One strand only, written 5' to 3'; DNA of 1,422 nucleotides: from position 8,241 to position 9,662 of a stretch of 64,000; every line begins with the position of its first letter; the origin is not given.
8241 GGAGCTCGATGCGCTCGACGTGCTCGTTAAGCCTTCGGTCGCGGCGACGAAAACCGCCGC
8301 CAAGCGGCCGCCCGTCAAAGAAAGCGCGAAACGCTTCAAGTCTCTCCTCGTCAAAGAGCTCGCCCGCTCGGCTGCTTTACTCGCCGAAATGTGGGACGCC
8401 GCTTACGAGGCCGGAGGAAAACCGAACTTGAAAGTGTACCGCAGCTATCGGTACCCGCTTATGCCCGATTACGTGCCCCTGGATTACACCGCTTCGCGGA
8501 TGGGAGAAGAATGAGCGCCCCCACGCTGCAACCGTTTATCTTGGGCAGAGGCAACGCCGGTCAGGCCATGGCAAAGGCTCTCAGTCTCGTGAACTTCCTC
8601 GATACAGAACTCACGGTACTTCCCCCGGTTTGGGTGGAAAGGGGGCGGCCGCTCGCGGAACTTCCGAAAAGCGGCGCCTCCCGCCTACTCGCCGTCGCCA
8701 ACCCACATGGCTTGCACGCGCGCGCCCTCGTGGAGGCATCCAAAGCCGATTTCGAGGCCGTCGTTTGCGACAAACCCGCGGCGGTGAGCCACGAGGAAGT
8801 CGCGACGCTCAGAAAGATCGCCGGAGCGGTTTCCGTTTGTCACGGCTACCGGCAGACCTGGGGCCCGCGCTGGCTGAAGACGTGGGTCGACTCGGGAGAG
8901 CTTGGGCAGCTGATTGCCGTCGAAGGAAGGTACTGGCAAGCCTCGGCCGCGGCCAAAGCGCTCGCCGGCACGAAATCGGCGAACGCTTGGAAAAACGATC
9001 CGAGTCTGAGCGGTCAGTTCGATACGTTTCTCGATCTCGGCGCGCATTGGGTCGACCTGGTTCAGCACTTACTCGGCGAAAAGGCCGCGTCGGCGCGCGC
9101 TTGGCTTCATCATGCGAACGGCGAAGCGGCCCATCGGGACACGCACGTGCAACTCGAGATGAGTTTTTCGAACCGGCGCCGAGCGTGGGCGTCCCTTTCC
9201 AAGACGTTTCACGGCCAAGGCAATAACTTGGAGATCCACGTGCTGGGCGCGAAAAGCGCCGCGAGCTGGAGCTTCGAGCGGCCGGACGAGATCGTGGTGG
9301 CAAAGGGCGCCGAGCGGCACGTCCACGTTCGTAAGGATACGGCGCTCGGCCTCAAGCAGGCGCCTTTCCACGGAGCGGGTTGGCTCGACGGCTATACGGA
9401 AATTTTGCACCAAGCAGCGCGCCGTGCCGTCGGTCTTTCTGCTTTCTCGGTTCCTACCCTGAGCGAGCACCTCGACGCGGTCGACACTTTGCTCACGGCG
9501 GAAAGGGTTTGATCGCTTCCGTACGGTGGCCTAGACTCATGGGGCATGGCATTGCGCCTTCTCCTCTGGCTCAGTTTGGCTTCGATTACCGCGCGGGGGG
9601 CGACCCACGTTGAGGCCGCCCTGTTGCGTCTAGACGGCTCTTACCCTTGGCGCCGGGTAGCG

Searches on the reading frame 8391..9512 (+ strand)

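Call 42: search_protein_families(library=pfam, proteins=[window:8391-9512:+], max_evalue=0.001)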
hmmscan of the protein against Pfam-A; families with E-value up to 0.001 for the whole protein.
window:8391-9512:+ (373 aa): 3 families
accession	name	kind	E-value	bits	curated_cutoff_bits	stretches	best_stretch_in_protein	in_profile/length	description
PF22725.1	GFO_IDH_MocA_C3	-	6.1e-15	55.8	27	1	162-283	4-117/124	GFO/IDH/MocA C-terminal domain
PF02894.22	GFO_IDH_MocA_C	-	1.5e-10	41.7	22.9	1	165-316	3-153/218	Oxidoreductase family, C-terminal alpha/beta domain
PF01408.29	GFO_IDH_MocA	-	0.00042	21.4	24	0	63-144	45-109/120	Oxidoreductase family, NAD-binding Rossmann fold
